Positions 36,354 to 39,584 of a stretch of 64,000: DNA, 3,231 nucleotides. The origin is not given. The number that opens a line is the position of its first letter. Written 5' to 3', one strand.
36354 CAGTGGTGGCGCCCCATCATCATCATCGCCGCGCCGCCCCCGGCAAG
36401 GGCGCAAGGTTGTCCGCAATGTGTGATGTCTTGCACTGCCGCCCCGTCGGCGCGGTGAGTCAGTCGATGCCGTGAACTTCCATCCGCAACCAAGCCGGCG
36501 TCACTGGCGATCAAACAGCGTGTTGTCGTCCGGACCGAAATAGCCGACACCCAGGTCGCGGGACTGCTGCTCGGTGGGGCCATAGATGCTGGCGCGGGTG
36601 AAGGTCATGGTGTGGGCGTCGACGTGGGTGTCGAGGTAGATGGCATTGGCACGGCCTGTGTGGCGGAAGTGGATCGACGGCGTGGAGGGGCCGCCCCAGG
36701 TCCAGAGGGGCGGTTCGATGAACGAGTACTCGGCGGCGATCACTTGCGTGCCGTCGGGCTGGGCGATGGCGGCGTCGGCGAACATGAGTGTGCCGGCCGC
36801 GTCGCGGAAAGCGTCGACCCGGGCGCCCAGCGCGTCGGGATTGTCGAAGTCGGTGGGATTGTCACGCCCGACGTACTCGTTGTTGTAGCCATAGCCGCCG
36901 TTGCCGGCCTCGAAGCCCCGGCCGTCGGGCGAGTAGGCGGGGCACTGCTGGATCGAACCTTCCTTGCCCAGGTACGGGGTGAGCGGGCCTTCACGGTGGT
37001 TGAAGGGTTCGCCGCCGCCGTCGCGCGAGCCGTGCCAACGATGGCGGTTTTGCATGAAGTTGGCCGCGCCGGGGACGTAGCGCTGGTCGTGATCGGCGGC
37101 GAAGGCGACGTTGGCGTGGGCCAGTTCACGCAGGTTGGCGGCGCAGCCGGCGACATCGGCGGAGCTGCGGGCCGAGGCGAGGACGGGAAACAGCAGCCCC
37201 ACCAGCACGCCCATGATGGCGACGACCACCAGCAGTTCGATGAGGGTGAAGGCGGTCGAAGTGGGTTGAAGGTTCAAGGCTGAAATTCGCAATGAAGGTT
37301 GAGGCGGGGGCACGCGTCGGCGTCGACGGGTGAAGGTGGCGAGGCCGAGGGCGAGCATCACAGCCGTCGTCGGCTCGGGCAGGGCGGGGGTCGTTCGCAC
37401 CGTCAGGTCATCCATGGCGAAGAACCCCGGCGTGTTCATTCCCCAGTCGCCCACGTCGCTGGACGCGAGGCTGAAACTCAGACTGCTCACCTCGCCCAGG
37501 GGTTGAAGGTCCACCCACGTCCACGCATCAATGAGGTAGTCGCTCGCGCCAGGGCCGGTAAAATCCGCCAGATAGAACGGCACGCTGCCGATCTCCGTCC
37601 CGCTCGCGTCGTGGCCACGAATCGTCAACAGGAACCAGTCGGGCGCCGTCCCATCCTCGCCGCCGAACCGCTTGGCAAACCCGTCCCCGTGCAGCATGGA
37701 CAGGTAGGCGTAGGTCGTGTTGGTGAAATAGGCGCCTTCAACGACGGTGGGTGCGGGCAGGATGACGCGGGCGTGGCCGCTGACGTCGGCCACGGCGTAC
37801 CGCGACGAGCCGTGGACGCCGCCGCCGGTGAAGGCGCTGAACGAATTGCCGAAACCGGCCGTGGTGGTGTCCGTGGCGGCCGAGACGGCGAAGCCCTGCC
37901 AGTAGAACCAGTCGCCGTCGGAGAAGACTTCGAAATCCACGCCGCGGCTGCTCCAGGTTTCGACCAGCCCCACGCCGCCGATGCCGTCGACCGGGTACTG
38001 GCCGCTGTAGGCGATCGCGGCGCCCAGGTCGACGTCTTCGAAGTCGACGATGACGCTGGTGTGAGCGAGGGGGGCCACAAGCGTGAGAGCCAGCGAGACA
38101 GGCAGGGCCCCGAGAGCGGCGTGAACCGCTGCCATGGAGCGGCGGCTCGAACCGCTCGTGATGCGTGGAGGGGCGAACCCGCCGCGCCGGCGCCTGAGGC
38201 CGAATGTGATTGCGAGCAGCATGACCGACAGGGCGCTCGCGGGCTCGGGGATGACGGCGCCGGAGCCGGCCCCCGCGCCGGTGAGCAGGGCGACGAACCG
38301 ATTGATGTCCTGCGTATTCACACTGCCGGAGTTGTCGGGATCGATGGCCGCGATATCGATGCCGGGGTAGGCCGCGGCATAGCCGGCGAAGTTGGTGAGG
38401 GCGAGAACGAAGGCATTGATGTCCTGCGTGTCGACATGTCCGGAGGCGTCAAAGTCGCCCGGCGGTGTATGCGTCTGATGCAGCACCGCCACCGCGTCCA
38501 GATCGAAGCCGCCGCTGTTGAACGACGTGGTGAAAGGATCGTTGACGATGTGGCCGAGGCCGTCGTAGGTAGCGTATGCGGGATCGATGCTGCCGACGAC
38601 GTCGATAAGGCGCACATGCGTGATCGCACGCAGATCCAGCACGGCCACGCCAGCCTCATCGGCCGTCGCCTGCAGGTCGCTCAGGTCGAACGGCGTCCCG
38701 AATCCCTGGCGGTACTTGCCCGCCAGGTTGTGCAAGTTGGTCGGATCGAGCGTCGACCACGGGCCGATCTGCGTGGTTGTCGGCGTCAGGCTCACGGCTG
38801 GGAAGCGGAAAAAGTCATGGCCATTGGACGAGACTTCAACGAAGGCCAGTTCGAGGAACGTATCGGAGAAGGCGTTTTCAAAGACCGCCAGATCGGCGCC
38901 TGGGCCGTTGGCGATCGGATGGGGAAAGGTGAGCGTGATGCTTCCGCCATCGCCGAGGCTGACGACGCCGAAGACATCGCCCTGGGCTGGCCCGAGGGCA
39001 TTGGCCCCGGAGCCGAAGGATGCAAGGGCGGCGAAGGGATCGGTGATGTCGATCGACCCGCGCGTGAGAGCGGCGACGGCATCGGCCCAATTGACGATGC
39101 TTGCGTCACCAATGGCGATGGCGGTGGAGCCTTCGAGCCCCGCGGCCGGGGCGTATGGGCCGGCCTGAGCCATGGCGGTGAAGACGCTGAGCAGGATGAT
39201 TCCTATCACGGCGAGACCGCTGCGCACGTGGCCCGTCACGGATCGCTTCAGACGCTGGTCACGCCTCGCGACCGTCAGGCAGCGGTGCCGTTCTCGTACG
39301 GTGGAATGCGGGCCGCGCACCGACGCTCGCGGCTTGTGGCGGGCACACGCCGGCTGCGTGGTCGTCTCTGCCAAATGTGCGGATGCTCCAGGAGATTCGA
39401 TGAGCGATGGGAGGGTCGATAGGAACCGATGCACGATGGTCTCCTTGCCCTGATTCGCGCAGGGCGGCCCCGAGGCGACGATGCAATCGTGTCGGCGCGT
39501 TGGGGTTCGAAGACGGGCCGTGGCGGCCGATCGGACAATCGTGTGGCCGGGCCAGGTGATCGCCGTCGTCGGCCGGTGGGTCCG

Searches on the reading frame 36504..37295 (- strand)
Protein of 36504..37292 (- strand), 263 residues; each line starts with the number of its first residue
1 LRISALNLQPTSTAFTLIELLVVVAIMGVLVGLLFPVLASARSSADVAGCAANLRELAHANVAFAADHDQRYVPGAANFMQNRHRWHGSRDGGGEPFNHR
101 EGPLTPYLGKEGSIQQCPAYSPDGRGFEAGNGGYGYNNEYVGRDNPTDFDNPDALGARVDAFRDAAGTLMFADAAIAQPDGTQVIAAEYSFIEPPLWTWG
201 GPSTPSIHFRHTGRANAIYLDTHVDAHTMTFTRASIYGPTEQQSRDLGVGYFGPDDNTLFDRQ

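Call 8: search_protein_families(library=ncbifam, proteins=[window:36504-37292:-], max_evalue=0.1)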
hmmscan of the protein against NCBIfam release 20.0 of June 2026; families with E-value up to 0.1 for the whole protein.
seq(263 aa): 11 families
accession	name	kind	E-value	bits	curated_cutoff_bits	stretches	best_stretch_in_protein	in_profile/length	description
TIGR01710.1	typeII_sec_gspG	equivalog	4.9e-07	29.8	88.85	1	14-64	2-52/134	type II secretion system major pseudopilin GspG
NF041775.1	typeIV_PilA_Myxo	equivalog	1.5e-06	28.4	400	1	2-73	2-70/214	type IV pilin protein PilA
NF040999.1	pilin_ComGC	equivalog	1.5e-06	28.3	75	1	13-59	2-48/84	competence type IV pilus major pilin ComGC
TIGR02596.1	TIGR02596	subfamily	8.8e-06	25.9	70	1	15-61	1-48/196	Verru_Chthon cassette protein D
TIGR01708.2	typeII_sec_gspH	equivalog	6.1e-05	23.1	80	1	15-54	4-43/169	type II secretion system minor pseudopilin GspH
TIGR02532.1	IV_pilin_GFxxxE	domain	0.00014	21.6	16.3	1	14-34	3-23/24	prepilin-type N-terminal cleavage/methylation domain-containing protein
TIGR01711.1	gspJ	equivalog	0.00023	21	64.85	1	14-70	2-59/192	type II secretion system minor pseudopilin GspJ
NF041013.1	T4P_ComGE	equivalog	0.006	16.7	49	1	14-41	5-32/83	competence type IV pilus minor pilin ComGE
TIGR02599.1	TIGR02599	subfamily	0.016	14.5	256.5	1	14-46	1-33/361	Verru_Chthon cassette protein C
NF007862.0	PRK10574.1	equivalog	0.032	14.4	138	1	13-36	5-28/145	prepilin peptidase-dependent pilin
NF040982.1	ComGD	equivalog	0.074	13.5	70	0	13-39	2-28/139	competence type IV pilus minor pilin ComGD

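Call 21: search_solved_structures(query=window:36504-37292:-, max_evalue=10, show_alignments=1)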
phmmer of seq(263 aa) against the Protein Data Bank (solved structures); distinct sequences matched with E-value up to 10: 20.
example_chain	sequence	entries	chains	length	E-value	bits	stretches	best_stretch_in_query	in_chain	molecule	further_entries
7tgg_A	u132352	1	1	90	3e-06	30.1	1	12-74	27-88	Geopilin domain 1 protein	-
2m7g_A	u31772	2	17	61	6.7e-06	29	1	15-74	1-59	Geopilin domain 1 protein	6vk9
9egp_A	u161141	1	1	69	9.4e-05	25.2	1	13-59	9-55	Geopilin domain 1 protein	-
8tj2_C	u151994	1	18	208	0.0015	21.3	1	15-74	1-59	Type IV major pilin protein PilA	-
6xxd_A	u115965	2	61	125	0.0016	21.1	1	15-68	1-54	PilA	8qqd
9laa_A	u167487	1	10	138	0.014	18.1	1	7-50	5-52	Type IV pilin protein PilA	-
5wda_A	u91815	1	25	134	0.018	17.8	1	15-68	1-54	General secretion pathway protein G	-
8pfb_G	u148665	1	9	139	0.08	15.6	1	15-71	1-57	Type IV pilin PilE1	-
8qqj_J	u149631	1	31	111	0.1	15.2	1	15-56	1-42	Type IV narrow pilus major component PilA5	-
1oqw_A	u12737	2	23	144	0.14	14.8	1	15-55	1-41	Fimbrial protein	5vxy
8tum_e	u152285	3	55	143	0.15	14.7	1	15-54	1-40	Type IV major pilin protein PilA | Pilin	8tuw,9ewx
6xxe_A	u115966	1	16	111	0.21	14.3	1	15-55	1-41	Uncharacterized protein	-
5kua_A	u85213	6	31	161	0.24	14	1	15-48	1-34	pilin | Neisseria meningitidis PilE variant SB-GATDH | Neisseria meningitidis PilE, SB-DATDH variant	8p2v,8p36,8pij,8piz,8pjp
8p3b_A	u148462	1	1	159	0.25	14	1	15-48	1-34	Fimbrial protein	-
2hi2_A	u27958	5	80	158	0.28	13.8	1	15-48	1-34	Fimbrial protein | PilA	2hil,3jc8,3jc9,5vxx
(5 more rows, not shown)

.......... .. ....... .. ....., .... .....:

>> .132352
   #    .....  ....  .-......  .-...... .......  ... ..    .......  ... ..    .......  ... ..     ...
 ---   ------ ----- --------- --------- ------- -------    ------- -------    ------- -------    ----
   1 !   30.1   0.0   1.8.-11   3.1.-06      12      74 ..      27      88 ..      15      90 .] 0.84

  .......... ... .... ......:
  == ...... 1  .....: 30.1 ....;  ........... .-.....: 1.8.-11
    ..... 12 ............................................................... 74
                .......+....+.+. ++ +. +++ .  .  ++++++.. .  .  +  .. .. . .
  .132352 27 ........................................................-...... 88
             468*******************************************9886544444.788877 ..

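Call 51: search_protein_families(library=pfam, proteins=[window:36504-37292:-], max_evalue=10)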
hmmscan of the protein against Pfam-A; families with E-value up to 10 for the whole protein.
seq(263 aa): 1 family
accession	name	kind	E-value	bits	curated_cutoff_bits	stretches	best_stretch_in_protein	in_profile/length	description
PF07963.17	N_methyl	-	0.00016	21.5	21.2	1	14-35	6-27/27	Prokaryotic N-terminal methylation motif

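Call 78: predict_structure(alignment_id=A6)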
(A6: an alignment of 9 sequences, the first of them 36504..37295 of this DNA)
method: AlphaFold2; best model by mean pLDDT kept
length: 264 residues; sequences in the alignment: 9
mean_pLDDT: 49.9   pTM: 0.41
mean pLDDT of the five models: 49.9, 49.7, 48.8, 48.6, 47.2
residues with pLDDT >= 90: 0; 70-90: 21; 50-70: 103; < 50: 140
segments of 3 or more residues with pLDDT < 50: 1-13, 65-81, 120-189, 193-203, 233-240, 248-264
pLDDT, mean of each block of 10 residues (from residue 1): 38 61 83 68 56 54 48 39 58 64 63 57 47 36 36 44 35 41 42 44 51 55 53 43 51 40 28
secondary structure, 60 per line:
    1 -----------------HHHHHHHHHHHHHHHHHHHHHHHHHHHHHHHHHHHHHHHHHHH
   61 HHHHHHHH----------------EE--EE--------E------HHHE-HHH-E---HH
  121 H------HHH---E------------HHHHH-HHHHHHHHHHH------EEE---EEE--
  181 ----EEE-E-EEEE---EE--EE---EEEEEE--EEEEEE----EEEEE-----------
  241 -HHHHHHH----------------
elements in order: H18-68 H147-151 H153-163 E170-172 E176-178 E185-187 E191-194 E207-212 E215-220 E225-229 H242-248

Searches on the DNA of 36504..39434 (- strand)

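Call 27: search_rna_families(sources=[L001, L002, L003, L004, L005], threshold=evalue, max_evalue=0.01, show_alignments=3)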
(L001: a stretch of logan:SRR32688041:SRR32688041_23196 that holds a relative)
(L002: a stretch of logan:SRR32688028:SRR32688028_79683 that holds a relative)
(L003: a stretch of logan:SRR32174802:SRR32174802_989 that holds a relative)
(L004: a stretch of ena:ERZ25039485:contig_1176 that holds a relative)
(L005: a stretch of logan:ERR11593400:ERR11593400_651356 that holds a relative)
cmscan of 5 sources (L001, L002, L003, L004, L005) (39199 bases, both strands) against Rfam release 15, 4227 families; matches with E-value up to 0.01: 4.
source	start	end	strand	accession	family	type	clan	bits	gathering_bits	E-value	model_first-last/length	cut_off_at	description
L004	4623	4783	+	RF00174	Cobalamin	Cis-reg; riboswitch;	CL00101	47.9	31.5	4e-09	45-169/189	no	Cobalamin riboswitch aptamer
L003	5566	5850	+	RF00174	Cobalamin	Cis-reg; riboswitch;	CL00101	40.1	31.5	6.9e-07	1-189/189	no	Cobalamin riboswitch aptamer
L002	306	641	+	RF00174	Cobalamin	Cis-reg; riboswitch;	CL00101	37.6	31.5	3.7e-06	1-189/189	no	Cobalamin riboswitch aptamer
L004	4430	4476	+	RF01687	Acido-Lenti-1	Gene; sRNA;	-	30.9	37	0.0025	1-46/46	no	Acido-Lenti-1 RNA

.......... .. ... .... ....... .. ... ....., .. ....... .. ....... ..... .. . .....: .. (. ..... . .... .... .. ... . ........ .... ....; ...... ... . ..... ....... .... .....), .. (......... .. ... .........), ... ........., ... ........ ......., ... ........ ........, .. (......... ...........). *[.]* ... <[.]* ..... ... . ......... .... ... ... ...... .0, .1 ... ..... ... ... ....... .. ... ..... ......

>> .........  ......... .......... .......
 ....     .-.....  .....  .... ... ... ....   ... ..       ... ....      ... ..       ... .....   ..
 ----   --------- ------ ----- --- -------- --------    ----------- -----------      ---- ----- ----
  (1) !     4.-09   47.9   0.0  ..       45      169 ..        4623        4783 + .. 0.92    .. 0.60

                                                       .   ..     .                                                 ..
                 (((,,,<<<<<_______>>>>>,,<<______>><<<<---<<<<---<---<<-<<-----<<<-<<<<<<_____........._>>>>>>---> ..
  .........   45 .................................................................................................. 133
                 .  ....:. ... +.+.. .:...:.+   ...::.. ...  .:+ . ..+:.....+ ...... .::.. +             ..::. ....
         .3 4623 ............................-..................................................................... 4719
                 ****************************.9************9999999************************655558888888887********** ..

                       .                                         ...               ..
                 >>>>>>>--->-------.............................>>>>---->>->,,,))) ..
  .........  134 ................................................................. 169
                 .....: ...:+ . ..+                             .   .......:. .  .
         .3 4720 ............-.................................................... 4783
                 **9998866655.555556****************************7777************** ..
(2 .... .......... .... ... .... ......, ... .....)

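Call 30: search_rna_families(sources=[L006, L007, L039, L041, L042, L045, L046, L047, L048, L049, L051, L054, L055, L057, L058, L059, L052, L056, L012, L016], threshold=gathering)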
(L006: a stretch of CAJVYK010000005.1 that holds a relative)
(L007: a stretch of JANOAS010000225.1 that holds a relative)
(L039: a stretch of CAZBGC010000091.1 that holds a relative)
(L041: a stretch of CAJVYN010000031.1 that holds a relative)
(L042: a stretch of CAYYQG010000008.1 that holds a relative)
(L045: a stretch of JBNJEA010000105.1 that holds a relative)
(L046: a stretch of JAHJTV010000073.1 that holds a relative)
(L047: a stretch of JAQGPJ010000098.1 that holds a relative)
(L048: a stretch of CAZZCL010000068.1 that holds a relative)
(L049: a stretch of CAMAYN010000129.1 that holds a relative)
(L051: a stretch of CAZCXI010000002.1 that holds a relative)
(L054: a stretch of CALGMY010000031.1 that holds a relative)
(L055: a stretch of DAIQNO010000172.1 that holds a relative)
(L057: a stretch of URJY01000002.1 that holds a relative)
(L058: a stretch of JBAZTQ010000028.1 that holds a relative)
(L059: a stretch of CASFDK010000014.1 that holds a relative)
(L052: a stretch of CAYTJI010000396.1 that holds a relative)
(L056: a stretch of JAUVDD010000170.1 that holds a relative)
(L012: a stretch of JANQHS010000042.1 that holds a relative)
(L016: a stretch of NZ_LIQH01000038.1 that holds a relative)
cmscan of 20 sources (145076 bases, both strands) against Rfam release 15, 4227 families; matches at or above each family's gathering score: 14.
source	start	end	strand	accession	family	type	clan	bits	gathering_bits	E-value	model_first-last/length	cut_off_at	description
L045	595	777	+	RF00174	Cobalamin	Cis-reg; riboswitch;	CL00101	111.4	31.5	1e-26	1-189/189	no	Cobalamin riboswitch aptamer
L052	4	208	+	RF00174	Cobalamin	Cis-reg; riboswitch;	CL00101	96.7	31.5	1.7e-22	1-189/189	no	Cobalamin riboswitch aptamer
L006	2509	2724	+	RF00174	Cobalamin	Cis-reg; riboswitch;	CL00101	83.1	31.5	1.3e-18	1-189/189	no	Cobalamin riboswitch aptamer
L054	1567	1739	+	RF00174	Cobalamin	Cis-reg; riboswitch;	CL00101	72.4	31.5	1.5e-15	1-189/189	no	Cobalamin riboswitch aptamer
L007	1351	1423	-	RF00005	tRNA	Gene; tRNA;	CL00001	68.3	29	2.1e-12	1-71/71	no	tRNA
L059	534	732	+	RF00174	Cobalamin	Cis-reg; riboswitch;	CL00101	60.5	31.5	3.7e-12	1-189/189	no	Cobalamin riboswitch aptamer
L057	531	731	+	RF00174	Cobalamin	Cis-reg; riboswitch;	CL00101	57.9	31.5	2.1e-11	1-189/189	no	Cobalamin riboswitch aptamer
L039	2726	2976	+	RF00174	Cobalamin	Cis-reg; riboswitch;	CL00101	53.4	31.5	4.1e-10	1-189/189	no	Cobalamin riboswitch aptamer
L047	2734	2871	+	RF00174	Cobalamin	Cis-reg; riboswitch;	CL00101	53.4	31.5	4.2e-10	47-167/189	no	Cobalamin riboswitch aptamer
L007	2938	3105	+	RF00174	Cobalamin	Cis-reg; riboswitch;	CL00101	42.4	31.5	5.9e-07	47-167/189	no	Cobalamin riboswitch aptamer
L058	875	947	+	RF01689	AdoCbl-II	Cis-reg; riboswitch;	CL00101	40.9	36.5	5.5e-06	1-81/81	no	AdoCbl-II (Cobalamin/B12) riboswitch aptamer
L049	829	1030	+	RF00174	Cobalamin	Cis-reg; riboswitch;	CL00101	37.9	31.5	1.1e-05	1-189/189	no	Cobalamin riboswitch aptamer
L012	1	73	+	RF00174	Cobalamin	Cis-reg; riboswitch;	CL00101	34.1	31.5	0.00014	106-189/189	5'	Cobalamin riboswitch aptamer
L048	1297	1496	+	RF00174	Cobalamin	Cis-reg; riboswitch;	CL00101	33.8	31.5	0.00017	47-167/189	no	Cobalamin riboswitch aptamer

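Call 64: search_rna_families(sources=[L006, L039, L007, L041], threshold=gathering, show_alignments=4)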
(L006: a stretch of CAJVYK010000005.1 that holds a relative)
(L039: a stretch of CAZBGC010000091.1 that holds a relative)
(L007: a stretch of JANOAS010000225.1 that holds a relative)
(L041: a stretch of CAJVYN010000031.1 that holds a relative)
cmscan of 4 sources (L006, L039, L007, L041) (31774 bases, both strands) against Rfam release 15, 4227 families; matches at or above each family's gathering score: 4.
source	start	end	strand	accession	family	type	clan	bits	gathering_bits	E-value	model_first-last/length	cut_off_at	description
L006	2509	2724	+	RF00174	Cobalamin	Cis-reg; riboswitch;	CL00101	83.1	31.5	2.9e-19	1-189/189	no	Cobalamin riboswitch aptamer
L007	1351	1423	-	RF00005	tRNA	Gene; tRNA;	CL00001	68.3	29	4.7e-13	1-71/71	no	tRNA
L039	2726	2976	+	RF00174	Cobalamin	Cis-reg; riboswitch;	CL00101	53.4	31.5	8.9e-11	1-189/189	no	Cobalamin riboswitch aptamer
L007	2938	3105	+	RF00174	Cobalamin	Cis-reg; riboswitch;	CL00101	42.4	31.5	1.3e-07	47-167/189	no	Cobalamin riboswitch aptamer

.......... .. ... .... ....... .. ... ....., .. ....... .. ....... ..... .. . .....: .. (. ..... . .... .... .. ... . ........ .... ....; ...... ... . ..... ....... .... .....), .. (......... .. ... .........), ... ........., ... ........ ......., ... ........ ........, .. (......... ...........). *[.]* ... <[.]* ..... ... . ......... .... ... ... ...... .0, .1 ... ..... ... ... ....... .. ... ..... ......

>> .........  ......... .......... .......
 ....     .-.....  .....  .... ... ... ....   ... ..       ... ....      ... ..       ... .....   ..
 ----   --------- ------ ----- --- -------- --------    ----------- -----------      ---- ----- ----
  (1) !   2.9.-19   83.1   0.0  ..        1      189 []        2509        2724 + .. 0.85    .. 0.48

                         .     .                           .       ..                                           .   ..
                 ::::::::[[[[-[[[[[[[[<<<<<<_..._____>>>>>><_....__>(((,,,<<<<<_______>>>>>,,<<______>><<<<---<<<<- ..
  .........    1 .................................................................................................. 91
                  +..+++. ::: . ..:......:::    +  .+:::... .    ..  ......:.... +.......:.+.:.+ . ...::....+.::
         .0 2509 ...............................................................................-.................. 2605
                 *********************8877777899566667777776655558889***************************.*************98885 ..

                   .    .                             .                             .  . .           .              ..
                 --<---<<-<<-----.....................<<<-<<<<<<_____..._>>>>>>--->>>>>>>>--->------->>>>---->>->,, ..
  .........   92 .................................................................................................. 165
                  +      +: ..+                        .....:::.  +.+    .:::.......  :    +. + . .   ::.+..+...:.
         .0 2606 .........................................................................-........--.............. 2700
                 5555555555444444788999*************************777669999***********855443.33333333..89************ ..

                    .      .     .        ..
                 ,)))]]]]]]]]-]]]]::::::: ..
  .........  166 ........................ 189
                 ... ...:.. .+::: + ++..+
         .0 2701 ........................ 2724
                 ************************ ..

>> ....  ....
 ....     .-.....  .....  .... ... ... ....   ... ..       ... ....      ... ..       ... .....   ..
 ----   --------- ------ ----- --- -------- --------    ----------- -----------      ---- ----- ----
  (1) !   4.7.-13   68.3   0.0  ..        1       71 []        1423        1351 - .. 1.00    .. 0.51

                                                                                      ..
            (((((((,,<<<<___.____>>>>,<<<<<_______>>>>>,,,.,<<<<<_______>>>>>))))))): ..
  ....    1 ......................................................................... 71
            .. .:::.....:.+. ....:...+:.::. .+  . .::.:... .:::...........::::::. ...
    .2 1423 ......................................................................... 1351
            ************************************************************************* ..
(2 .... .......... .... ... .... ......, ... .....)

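Call 83: search_rna_families(sources=[L008, L009, L010, L011, L013, L014, L017, L020, L023, L025, L027, L029, L031, L035, L037, L038, L043], threshold=gathering)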
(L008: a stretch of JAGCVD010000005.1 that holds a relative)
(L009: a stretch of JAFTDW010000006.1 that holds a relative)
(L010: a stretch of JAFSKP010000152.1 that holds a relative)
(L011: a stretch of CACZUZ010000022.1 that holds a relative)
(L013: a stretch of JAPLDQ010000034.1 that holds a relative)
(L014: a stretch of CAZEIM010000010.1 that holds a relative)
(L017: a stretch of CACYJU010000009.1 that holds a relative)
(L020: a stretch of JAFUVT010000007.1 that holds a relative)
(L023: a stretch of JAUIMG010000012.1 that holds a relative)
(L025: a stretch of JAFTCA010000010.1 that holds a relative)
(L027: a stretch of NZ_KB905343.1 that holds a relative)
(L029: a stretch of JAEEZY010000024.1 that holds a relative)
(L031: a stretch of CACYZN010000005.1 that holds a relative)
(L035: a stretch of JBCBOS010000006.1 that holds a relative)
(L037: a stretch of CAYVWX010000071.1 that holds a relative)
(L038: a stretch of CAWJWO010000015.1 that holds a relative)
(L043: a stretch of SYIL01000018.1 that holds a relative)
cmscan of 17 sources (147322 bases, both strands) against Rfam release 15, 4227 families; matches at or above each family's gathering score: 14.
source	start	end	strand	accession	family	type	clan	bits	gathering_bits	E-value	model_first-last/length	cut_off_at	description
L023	2343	2532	+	RF00174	Cobalamin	Cis-reg; riboswitch;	CL00101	117.4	31.5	2e-28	1-189/189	no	Cobalamin riboswitch aptamer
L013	2625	2810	+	RF00174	Cobalamin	Cis-reg; riboswitch;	CL00101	112.1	31.5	6.5e-27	1-189/189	no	Cobalamin riboswitch aptamer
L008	2281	2473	+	RF00174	Cobalamin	Cis-reg; riboswitch;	CL00101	110.1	31.5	2.4e-26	1-189/189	no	Cobalamin riboswitch aptamer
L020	2467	2647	+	RF00174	Cobalamin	Cis-reg; riboswitch;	CL00101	109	31.5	4.9e-26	1-189/189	no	Cobalamin riboswitch aptamer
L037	2255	2440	+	RF00174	Cobalamin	Cis-reg; riboswitch;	CL00101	104.4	31.5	1e-24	1-189/189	no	Cobalamin riboswitch aptamer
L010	2263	2454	+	RF00174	Cobalamin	Cis-reg; riboswitch;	CL00101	103.3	31.5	2.2e-24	1-189/189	no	Cobalamin riboswitch aptamer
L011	2240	2431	+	RF00174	Cobalamin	Cis-reg; riboswitch;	CL00101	99.6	31.5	2.5e-23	1-189/189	no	Cobalamin riboswitch aptamer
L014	889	1092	+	RF00174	Cobalamin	Cis-reg; riboswitch;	CL00101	98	31.5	7.1e-23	1-189/189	no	Cobalamin riboswitch aptamer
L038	2710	2921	+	RF00174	Cobalamin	Cis-reg; riboswitch;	CL00101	94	31.5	9.7e-22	1-189/189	no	Cobalamin riboswitch aptamer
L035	2516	2749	+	RF00174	Cobalamin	Cis-reg; riboswitch;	CL00101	90.7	31.5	8.6e-21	1-189/189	no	Cobalamin riboswitch aptamer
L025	3215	3413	+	RF00174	Cobalamin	Cis-reg; riboswitch;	CL00101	90.4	31.5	1.1e-20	1-189/189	no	Cobalamin riboswitch aptamer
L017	1696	1938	+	RF00174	Cobalamin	Cis-reg; riboswitch;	CL00101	88.2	31.5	4.7e-20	1-189/189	no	Cobalamin riboswitch aptamer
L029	1652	1891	+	RF00174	Cobalamin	Cis-reg; riboswitch;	CL00101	87.7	31.5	6.2e-20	1-189/189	no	Cobalamin riboswitch aptamer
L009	2605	2813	+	RF00174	Cobalamin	Cis-reg; riboswitch;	CL00101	80.3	31.5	8.5e-18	1-189/189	no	Cobalamin riboswitch aptamer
